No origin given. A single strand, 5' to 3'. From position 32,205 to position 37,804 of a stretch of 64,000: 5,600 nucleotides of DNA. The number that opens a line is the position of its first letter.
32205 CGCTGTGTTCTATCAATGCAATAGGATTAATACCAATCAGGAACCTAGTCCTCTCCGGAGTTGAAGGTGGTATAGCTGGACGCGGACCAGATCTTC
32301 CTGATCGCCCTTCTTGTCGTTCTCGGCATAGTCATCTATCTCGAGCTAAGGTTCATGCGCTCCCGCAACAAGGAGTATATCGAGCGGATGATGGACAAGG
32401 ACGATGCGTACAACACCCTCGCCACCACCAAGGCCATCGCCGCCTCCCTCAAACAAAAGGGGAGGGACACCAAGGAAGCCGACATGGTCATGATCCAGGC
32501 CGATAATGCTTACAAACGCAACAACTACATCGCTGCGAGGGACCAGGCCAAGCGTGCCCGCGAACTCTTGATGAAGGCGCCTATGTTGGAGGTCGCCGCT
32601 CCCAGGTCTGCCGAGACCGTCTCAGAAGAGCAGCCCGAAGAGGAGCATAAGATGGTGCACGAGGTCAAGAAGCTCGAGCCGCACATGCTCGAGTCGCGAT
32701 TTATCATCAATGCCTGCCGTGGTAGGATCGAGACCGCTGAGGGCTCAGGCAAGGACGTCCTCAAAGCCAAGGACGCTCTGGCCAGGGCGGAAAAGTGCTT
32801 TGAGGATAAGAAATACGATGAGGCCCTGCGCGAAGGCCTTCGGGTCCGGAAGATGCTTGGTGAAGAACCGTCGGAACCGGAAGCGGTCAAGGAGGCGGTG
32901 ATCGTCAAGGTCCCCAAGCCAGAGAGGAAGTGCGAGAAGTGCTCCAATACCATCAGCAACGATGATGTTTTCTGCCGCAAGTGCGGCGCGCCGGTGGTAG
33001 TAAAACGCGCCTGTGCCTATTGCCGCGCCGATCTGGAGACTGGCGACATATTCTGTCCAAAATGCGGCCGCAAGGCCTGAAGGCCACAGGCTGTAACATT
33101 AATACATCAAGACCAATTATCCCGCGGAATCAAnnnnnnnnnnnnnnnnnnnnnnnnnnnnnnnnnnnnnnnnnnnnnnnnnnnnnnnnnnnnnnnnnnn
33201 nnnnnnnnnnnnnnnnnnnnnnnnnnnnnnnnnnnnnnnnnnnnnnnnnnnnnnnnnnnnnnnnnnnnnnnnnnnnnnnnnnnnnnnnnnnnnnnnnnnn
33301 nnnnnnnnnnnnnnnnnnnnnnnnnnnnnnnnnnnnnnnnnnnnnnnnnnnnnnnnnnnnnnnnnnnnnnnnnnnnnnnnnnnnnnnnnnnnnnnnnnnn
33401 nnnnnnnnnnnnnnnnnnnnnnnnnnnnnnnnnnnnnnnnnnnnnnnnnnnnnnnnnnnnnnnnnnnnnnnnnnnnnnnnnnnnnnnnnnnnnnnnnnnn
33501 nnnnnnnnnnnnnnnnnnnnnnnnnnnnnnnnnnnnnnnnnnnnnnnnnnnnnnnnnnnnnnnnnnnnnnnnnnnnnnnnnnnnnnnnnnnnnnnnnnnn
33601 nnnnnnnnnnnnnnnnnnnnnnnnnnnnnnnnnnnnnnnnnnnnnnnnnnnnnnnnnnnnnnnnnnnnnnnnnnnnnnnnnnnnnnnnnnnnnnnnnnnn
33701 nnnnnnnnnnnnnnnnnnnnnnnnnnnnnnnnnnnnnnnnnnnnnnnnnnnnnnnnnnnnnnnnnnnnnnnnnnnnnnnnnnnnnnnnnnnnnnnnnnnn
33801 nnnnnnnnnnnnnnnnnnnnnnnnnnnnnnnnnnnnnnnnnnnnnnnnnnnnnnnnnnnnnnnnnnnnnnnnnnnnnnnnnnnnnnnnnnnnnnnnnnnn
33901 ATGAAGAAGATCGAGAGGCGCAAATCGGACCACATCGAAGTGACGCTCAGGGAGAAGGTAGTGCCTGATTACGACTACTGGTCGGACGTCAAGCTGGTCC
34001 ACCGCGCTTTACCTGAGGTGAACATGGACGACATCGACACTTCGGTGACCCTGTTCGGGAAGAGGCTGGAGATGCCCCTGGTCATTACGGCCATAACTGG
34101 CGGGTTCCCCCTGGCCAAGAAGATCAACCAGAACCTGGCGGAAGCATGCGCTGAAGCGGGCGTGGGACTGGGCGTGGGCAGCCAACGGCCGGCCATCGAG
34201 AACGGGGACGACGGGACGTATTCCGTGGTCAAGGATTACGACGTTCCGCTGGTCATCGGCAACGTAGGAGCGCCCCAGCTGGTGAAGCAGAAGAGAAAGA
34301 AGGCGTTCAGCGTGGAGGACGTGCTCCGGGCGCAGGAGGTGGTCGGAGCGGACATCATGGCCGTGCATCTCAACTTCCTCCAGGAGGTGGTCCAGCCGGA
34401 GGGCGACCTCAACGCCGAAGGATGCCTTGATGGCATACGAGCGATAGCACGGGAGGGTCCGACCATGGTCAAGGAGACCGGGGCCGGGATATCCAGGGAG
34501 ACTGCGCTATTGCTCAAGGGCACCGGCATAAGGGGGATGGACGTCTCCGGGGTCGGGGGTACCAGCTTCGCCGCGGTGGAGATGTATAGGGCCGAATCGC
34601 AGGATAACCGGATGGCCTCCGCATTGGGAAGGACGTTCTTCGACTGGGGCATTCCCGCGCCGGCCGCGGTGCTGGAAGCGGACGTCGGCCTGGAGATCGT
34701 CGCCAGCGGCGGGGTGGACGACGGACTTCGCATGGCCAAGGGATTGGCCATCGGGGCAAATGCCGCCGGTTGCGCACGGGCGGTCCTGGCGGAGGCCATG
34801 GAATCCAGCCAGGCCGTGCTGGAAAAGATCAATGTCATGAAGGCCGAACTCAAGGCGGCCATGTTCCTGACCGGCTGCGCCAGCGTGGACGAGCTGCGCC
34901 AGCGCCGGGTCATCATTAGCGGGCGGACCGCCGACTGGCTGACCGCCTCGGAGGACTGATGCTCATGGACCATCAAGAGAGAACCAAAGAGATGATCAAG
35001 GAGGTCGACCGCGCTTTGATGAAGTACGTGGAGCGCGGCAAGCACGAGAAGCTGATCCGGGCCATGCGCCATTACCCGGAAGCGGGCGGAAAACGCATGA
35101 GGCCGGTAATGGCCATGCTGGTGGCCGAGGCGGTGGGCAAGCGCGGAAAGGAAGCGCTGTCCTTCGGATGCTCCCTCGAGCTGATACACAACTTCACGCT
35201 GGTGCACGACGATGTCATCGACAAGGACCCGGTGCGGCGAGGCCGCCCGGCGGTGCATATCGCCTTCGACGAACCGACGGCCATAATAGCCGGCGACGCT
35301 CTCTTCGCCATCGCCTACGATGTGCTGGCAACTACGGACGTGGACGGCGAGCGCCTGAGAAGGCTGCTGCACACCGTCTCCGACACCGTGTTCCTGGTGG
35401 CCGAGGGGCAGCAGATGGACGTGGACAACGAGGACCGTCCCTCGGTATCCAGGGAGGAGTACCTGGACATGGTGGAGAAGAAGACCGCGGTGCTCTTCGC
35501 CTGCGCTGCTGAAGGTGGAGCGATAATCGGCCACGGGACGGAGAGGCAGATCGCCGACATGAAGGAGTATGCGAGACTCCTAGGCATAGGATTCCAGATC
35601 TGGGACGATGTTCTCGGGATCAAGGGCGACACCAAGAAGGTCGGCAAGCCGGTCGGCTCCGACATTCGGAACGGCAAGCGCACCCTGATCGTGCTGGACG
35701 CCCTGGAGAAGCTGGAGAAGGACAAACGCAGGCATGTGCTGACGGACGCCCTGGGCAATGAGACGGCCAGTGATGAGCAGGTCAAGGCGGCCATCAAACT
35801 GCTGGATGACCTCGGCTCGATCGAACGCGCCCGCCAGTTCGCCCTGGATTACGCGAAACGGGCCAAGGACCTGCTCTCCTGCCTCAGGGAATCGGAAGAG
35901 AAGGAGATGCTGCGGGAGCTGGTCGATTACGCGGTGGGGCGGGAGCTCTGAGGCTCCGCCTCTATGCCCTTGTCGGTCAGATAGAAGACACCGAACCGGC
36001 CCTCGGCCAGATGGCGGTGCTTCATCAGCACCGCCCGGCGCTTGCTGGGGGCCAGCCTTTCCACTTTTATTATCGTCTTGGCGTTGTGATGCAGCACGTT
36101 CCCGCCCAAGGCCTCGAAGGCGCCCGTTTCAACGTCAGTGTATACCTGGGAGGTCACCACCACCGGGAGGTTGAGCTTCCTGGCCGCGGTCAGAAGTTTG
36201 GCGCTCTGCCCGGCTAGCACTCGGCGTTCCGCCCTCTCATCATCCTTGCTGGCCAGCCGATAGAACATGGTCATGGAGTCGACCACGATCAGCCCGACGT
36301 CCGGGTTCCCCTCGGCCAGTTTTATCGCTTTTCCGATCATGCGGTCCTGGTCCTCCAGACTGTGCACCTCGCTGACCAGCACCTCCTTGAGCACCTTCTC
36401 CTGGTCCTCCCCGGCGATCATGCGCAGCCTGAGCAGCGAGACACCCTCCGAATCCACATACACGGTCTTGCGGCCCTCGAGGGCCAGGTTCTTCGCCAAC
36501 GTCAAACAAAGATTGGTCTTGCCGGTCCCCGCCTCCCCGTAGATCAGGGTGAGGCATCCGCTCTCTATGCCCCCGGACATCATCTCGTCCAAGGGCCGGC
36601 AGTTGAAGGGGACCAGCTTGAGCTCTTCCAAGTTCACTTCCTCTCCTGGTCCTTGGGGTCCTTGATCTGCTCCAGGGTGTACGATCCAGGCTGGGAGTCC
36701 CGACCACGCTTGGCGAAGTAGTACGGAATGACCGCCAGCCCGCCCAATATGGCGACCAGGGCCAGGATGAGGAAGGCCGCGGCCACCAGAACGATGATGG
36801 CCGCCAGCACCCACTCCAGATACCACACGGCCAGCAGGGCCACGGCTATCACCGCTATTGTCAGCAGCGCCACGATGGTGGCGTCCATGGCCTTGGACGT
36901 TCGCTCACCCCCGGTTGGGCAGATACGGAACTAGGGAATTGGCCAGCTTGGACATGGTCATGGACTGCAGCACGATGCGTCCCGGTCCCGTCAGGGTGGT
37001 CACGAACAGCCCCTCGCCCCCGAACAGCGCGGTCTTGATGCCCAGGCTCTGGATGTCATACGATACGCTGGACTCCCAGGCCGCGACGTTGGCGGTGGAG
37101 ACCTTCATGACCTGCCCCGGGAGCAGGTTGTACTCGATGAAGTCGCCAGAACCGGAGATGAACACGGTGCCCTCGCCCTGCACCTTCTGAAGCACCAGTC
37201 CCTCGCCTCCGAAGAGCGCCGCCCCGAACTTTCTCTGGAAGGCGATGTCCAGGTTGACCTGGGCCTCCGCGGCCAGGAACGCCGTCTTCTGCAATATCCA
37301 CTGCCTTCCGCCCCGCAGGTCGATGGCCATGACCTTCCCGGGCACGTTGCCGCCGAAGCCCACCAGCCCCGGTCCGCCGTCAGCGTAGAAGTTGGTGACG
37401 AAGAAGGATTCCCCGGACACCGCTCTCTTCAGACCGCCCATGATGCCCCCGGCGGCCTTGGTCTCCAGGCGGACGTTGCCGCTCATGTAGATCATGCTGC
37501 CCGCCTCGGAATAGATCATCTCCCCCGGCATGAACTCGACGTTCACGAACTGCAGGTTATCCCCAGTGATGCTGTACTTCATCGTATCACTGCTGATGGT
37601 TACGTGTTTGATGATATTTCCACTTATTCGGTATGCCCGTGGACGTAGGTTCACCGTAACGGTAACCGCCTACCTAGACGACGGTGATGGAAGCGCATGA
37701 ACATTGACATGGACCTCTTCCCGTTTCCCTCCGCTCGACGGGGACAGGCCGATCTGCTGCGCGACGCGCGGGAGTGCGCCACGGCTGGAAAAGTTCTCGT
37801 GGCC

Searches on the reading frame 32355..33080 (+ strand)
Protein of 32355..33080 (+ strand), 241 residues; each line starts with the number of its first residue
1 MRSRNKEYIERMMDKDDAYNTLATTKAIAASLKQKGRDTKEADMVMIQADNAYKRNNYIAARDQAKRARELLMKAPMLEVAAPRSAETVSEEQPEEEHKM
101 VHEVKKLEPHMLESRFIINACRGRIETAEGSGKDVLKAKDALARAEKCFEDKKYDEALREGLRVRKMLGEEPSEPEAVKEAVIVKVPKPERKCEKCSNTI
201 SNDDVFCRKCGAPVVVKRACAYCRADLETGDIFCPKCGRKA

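Call 13: search_protein_families(library=pfam, proteins=[window:32355-33080:+], max_evalue=0.0001)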
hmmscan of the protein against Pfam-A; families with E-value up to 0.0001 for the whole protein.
window:32355-33080:+ (241 aa): 4 families
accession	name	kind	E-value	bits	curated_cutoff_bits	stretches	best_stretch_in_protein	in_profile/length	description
PF13240.11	Zn_Ribbon_1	-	1.4e-09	37.9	25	1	192-214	1-23/23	zinc-ribbon domain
PF12773.13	DZR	-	9.6e-09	35.7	27.3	1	193-238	1-45/45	Double zinc ribbon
PF13248.11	Zn_ribbon_3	-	3.3e-07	30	27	0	218-239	3-24/26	zinc-ribbon domain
PF17032.10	Zn_ribbon_15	-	1.1e-06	29.8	28.9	0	156-211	51-73/73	zinc-ribbon family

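Call 56: find_encoding_contigs(protein=window:32355-33080:+, flank=8000, max_places=6)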
Protein window:32355-33080:+ (241 aa): 3 contigs read that carry it; 3 places shown.
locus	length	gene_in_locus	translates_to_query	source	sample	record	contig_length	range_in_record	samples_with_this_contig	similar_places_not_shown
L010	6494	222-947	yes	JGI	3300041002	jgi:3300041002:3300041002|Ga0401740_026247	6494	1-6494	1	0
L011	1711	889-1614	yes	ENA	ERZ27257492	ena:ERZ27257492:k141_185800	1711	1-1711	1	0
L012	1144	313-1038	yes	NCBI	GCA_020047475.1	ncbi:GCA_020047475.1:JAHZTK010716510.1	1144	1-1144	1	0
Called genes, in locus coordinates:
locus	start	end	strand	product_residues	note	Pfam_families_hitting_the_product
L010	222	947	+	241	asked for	PF17032:Zn_ribbon_15 (faint), PF13248:Zn_ribbon_3 (faint), PF12773:DZR, PF13240:Zn_Ribbon_1 (weak)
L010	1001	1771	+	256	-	PF00696:AA_kinase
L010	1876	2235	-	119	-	-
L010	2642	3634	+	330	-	PF00348:polyprenyl_synt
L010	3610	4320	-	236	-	PF08423:Rad51, PF13481:AAA_25, PF03796:DnaB_C (faint), PF06745:ATPase, PF05729:NACHT (weak), PF13479:AAA_24 (weak)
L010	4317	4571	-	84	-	-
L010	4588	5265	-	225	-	PF01987:AIM24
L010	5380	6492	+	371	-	?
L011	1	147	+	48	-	?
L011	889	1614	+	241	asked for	PF17032:Zn_ribbon_15 (faint), PF13248:Zn_ribbon_3 (faint), PF12773:DZR, PF13240:Zn_Ribbon_1 (weak)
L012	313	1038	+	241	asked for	PF17032:Zn_ribbon_15 (faint), PF13248:Zn_ribbon_3 (faint), PF12773:DZR, PF13240:Zn_Ribbon_1 (weak)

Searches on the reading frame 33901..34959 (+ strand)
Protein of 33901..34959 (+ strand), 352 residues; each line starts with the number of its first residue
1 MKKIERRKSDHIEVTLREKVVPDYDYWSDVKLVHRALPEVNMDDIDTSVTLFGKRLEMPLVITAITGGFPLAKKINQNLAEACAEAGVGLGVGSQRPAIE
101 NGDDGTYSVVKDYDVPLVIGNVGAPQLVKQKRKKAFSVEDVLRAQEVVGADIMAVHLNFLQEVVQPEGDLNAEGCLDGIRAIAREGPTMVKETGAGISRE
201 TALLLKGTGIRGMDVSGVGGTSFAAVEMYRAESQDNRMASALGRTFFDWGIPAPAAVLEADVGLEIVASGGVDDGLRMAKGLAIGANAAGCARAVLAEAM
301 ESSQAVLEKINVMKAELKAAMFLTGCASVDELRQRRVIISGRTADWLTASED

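Call 13: search_protein_families(library=pfam, proteins=[window:33901-34959:+], max_evalue=0.0001)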
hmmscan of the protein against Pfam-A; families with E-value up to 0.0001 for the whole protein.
window:33901-34959:+ (352 aa): 1 family
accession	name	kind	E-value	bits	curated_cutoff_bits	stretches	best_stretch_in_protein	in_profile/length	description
PF01070.24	FMN_dh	-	7.1e-19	68.5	24.9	2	186-336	219-347/350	FMN-dependent dehydrogenase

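Call 15: find_encoding_contigs(protein=window:33901-34959:+, flank=10000, max_places=4)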
Protein window:33901-34959:+ (352 aa): no gene with exactly this product is on record in the collection.

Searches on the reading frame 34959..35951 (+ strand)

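Call 13: search_protein_families(library=pfam, proteins=[window:34959-35951:+], max_evalue=0.0001)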
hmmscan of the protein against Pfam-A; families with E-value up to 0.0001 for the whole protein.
window:34959-35951:+ (330 aa): 1 family
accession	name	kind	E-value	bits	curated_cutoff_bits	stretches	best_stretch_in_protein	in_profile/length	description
PF00348.22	polyprenyl_synt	-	3.7e-71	239.7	27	1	30-281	2-250/251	Polyprenyl synthetase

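Call 81: search_protein_families(library=ncbifam, proteins=[P0094], max_evalue=0.01)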
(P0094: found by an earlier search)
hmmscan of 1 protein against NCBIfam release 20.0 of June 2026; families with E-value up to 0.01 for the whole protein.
P0094 (1084 aa): 4 families
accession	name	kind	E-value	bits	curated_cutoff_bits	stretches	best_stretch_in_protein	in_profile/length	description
NF012181.0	MSCRAMM_SdrD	exception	4.6e-13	47.5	2500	2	413-496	782-861/1379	MSCRAMM family adhesin SdrD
NF033902.0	iso_D2_wall_anc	subfamily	7.2e-09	35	95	0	360-407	134-181/540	SpaH/EbpB family LPXTG-anchored major pilin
NF000535.3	MSCRAMM_SdrC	exception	6.8e-06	24.4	1700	1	425-648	498-726/963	MSCRAMM family adhesin SdrC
TIGR01451.2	B_ant_repeat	repeat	0.00021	21.3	24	1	871-900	8-37/53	DUF11 type repeat protein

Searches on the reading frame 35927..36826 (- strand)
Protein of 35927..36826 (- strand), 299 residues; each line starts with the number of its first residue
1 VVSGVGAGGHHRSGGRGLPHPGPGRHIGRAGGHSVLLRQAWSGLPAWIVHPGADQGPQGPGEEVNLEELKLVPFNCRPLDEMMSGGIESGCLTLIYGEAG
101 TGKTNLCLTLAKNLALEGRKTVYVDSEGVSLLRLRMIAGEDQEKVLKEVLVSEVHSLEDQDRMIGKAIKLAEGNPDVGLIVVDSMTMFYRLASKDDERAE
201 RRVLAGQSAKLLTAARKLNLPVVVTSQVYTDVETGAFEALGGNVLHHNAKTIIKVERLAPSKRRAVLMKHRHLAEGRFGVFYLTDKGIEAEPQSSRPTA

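Call 13: search_protein_families(library=pfam, proteins=[window:35927-36826:-], max_evalue=0.0001)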
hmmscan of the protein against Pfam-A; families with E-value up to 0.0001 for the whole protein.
window:35927-36826:- (299 aa): 6 families
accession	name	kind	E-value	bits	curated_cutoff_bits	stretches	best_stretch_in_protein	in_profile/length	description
PF08423.17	Rad51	-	2e-23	83.3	22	1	76-289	12-242/244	Rad51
PF13481.12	AAA_25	-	5.5e-11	42.9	27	1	77-206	20-172/195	AAA domain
PF03796.21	DnaB_C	-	2e-10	40.9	27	0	163-234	117-184/255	DnaB-like helicase C terminal domain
PF06745.19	ATPase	-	5.5e-10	39.4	26.6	1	79-256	8-188/231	KaiC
PF13479.12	AAA_24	-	2.5e-07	31.2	27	1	94-196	6-84/195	AAA domain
PF05729.18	NACHT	-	1.2e-05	25.7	26.7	1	93-210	3-116/167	NACHT domain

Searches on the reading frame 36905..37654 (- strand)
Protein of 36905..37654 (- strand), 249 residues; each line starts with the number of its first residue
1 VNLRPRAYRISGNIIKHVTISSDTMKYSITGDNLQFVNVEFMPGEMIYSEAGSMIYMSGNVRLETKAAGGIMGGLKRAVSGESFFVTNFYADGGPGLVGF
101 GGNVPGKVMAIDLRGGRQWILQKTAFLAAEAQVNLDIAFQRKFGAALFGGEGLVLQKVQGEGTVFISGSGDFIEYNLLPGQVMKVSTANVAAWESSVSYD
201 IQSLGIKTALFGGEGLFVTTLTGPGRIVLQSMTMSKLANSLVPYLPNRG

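Call 13: search_protein_families(library=pfam, proteins=[window:36905-37654:-], max_evalue=0.0001)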
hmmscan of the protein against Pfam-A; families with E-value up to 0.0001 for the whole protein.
window:36905-37654:- (249 aa): 1 family
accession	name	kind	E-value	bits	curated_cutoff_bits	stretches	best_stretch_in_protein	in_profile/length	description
PF01987.23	AIM24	-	5.9e-70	235.6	25.7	1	27-232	1-205/205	Mitochondrial biogenesis AIM24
